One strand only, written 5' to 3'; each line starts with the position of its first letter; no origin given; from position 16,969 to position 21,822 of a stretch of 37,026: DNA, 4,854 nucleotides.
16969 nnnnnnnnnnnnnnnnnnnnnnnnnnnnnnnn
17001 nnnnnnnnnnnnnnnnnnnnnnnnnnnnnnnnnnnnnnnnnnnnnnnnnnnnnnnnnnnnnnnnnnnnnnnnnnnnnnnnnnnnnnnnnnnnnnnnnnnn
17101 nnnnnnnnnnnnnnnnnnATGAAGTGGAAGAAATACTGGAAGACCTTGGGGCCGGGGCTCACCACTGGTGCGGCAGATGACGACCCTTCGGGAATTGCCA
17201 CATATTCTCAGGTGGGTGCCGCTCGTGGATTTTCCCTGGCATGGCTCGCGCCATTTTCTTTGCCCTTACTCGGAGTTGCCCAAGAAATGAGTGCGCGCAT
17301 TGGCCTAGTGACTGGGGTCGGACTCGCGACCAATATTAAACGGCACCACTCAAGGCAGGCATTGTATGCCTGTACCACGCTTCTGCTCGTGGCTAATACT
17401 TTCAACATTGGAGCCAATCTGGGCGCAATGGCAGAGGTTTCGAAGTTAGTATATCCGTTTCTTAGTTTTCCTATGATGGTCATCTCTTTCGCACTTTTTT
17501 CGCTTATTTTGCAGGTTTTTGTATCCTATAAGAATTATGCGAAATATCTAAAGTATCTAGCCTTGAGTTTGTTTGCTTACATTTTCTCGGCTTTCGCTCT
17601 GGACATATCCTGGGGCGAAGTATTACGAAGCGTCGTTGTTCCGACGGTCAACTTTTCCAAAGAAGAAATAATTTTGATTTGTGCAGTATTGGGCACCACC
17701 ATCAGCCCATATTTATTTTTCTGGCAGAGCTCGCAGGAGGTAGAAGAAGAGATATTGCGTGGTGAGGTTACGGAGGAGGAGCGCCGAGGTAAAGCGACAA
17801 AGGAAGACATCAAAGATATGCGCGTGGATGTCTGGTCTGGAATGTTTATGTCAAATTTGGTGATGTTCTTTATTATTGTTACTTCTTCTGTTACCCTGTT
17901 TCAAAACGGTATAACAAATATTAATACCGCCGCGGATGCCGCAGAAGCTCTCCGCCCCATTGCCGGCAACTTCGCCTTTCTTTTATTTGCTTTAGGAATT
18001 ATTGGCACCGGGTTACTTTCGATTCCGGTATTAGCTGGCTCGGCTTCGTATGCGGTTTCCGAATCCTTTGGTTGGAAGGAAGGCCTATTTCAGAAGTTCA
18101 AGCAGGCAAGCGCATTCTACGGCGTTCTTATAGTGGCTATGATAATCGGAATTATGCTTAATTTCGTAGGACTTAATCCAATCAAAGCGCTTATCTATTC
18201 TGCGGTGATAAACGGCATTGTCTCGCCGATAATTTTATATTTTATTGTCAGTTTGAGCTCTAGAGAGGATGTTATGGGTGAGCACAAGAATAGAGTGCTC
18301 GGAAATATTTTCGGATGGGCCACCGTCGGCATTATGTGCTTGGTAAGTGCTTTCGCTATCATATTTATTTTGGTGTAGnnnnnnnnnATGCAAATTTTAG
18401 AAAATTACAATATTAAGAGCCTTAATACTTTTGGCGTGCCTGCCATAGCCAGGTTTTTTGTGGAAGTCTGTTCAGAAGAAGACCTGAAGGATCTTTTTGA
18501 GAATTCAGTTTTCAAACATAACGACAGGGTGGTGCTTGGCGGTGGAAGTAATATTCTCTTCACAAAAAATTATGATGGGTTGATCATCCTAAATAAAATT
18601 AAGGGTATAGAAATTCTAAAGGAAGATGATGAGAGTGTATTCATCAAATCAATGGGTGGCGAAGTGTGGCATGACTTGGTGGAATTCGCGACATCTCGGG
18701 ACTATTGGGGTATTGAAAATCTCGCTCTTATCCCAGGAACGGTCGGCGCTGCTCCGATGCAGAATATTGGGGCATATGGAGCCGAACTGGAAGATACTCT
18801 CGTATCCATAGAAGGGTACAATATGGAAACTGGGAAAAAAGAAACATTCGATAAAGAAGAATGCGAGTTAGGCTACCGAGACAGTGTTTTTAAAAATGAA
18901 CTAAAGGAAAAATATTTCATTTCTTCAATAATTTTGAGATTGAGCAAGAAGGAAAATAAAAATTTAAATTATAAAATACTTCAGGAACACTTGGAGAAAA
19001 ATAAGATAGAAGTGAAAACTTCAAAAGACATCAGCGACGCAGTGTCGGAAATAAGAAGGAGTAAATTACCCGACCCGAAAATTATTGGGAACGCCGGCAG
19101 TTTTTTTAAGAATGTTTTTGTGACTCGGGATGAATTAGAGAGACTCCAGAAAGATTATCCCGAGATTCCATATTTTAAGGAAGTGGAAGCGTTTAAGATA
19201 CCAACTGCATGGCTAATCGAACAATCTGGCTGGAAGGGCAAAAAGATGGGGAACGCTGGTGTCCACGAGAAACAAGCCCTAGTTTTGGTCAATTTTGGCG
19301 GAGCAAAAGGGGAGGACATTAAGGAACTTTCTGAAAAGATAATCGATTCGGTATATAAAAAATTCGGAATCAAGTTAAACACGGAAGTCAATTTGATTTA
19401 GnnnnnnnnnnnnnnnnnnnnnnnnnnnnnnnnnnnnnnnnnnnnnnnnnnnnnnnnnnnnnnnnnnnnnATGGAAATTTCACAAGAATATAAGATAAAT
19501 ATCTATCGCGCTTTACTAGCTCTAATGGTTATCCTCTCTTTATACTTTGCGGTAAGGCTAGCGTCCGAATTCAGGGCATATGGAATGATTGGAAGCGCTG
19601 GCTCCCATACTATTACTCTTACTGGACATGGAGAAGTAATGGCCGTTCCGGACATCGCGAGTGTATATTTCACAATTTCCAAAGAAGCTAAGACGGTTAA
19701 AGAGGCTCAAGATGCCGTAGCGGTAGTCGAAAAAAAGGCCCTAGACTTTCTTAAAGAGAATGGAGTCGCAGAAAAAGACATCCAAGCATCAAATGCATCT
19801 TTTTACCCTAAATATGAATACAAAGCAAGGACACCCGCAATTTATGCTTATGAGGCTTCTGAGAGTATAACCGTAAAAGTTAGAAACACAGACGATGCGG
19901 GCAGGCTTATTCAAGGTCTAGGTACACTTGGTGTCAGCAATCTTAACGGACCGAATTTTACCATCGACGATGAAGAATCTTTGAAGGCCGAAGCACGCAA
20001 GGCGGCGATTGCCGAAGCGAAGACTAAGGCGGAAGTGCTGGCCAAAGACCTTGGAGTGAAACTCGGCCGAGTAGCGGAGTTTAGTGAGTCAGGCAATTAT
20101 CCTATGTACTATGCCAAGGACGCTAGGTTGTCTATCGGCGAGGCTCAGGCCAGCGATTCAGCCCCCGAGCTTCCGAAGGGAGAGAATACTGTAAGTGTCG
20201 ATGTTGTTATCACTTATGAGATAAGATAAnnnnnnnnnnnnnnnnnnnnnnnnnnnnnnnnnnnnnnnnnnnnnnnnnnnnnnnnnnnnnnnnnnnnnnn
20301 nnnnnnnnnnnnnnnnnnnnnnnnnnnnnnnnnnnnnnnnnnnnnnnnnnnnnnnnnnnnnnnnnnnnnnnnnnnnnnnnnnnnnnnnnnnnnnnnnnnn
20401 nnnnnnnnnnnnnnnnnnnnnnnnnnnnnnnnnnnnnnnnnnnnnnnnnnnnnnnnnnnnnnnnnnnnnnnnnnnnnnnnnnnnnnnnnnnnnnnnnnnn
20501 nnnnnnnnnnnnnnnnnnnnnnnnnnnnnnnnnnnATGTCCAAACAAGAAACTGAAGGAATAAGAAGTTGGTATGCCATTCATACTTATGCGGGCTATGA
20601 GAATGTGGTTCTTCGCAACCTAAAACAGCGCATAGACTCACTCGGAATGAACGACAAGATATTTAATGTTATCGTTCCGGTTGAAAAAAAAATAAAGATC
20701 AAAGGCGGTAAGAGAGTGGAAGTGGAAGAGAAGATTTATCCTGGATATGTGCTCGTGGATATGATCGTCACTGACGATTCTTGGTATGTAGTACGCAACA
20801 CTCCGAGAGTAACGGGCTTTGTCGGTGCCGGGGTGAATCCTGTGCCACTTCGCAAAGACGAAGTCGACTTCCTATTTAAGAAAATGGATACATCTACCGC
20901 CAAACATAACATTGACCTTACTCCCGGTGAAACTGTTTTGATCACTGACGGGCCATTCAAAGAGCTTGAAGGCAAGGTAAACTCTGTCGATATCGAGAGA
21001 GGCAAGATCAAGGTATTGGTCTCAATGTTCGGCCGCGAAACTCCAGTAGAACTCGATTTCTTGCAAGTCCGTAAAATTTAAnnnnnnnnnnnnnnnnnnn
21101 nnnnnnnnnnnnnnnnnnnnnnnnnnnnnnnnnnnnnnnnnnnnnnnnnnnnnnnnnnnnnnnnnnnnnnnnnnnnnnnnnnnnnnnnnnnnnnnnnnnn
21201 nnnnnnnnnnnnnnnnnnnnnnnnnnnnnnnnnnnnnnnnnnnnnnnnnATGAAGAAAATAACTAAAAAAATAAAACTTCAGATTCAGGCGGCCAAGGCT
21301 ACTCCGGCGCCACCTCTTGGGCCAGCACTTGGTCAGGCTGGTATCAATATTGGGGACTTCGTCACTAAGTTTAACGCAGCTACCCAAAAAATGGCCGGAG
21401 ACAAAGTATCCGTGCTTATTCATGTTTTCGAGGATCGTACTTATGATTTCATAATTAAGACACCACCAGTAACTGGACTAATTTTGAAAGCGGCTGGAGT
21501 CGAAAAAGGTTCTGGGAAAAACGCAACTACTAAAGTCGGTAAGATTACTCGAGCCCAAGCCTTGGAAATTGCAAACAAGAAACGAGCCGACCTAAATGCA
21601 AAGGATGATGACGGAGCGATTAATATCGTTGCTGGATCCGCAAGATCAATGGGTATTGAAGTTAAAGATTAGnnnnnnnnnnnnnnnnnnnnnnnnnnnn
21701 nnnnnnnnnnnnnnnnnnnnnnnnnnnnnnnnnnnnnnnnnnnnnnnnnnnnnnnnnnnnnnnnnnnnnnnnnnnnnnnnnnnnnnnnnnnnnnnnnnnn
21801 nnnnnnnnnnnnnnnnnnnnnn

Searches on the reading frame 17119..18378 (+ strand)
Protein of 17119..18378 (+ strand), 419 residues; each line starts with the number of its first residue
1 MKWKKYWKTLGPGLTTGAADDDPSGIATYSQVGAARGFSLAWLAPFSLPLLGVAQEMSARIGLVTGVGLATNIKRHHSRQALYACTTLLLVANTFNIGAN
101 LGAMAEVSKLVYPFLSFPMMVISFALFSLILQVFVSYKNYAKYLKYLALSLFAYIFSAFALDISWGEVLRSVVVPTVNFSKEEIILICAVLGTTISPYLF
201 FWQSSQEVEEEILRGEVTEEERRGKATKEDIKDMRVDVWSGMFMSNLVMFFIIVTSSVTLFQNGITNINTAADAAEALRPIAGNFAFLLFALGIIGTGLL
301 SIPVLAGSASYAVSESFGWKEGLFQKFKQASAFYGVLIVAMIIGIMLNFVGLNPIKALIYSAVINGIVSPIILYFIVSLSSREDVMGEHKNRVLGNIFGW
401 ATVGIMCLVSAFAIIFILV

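Call 75: search_protein_families(library=pfam, proteins=[window:17119-18378:+], max_evalue=0.001)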
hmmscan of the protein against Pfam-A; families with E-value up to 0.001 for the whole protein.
window:17119-18378:+ (419 aa): 1 family
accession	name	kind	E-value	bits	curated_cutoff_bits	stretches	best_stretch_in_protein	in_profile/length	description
PF01566.24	Nramp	-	1.1e-83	281.6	29.8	1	26-392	1-356/357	Natural resistance-associated macrophage protein-like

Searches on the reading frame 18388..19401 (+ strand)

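Call 76: search_protein_families(library=pfam, proteins=[window:18388-19401:+], max_evalue=0.001)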
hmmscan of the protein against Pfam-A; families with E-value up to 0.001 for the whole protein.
window:18388-19401:+ (337 aa): 2 families
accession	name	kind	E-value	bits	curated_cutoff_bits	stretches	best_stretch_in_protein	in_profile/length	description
PF02873.21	MurB_C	-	7.2e-28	97.1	27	1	215-337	2-99/99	UDP-N-acetylenolpyruvoylglucosamine reductase, C-terminal domain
PF01565.28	FAD_binding_4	-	2.8e-16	59.9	26.4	1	23-145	3-130/139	FAD binding domain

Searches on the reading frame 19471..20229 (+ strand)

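Call 76: search_protein_families(library=pfam, proteins=[window:19471-20229:+], max_evalue=0.001)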
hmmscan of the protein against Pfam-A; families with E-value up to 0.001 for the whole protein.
window:19471-20229:+ (252 aa): 1 family
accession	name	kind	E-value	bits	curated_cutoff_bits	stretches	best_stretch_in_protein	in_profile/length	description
PF04402.19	SIMPL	-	8.4e-51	173.6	25.2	1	48-249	1-205/205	Protein of unknown function (DUF541)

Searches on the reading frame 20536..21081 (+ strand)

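Call 76: search_protein_families(library=pfam, proteins=[window:20536-21081:+], max_evalue=0.001)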
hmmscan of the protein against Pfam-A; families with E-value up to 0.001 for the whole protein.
window:20536-21081:+ (181 aa): 2 families
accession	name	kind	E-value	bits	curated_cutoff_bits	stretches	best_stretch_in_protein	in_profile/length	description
PF02357.24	NusG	-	6.7e-27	94.3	22.2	1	11-111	2-90/93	Transcription termination factor nusG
PF00467.35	KOW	-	5.1e-05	23.4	22.3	1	130-159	1-30/32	KOW motif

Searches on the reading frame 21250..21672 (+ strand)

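Call 76: search_protein_families(library=pfam, proteins=[window:21250-21672:+], max_evalue=0.001)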
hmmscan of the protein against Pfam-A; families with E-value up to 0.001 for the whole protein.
window:21250-21672:+ (140 aa): 2 families
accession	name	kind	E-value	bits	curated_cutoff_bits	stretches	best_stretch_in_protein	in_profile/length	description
PF00298.24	Ribosomal_L11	-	6.7e-25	87.8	21.4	1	70-138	1-69/69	Ribosomal protein L11, RNA binding domain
PF03946.19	Ribosomal_L11_N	-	3e-24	85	32.9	1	8-65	1-58/58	Ribosomal protein L11, N-terminal domain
